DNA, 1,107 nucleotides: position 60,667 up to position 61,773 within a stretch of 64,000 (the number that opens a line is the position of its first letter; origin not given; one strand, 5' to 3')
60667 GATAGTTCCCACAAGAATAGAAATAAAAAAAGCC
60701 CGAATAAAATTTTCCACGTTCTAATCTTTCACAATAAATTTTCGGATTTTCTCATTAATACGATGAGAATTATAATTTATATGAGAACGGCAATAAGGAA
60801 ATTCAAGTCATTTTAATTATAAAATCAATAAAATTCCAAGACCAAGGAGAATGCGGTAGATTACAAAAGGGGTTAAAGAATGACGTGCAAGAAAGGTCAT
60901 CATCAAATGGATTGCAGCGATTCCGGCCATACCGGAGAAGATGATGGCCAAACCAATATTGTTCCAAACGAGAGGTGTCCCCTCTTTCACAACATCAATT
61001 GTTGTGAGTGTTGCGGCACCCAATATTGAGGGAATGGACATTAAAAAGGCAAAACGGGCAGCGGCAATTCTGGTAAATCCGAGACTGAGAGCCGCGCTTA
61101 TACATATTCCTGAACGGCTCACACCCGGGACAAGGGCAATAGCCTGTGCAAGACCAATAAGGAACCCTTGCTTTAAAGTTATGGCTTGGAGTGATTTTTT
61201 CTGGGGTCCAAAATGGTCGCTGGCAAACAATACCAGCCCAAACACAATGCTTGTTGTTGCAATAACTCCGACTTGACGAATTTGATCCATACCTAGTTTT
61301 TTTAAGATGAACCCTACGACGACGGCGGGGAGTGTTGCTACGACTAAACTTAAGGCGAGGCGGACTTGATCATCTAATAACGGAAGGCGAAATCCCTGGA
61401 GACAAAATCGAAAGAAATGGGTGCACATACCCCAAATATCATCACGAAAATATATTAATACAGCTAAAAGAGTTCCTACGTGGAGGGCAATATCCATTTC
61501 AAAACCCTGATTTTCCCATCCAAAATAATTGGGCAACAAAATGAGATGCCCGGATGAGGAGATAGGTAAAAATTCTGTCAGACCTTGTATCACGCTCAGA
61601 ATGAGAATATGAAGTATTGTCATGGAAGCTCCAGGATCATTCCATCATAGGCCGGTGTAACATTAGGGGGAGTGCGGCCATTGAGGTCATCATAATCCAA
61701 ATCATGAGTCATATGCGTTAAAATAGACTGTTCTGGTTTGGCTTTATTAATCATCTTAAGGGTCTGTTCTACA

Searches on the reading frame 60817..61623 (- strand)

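Call 85: search_protein_families(library=pfam, proteins=[window:60817-61623:-], max_evalue=0.1)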
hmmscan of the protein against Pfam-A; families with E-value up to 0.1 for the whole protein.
window:60817-61623:- (268 aa): 1 family
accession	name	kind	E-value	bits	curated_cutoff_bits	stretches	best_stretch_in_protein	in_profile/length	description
PF02673.24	BacA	-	1.2e-74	251.6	33.4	1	7-262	2-256/257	Bacitracin resistance protein BacA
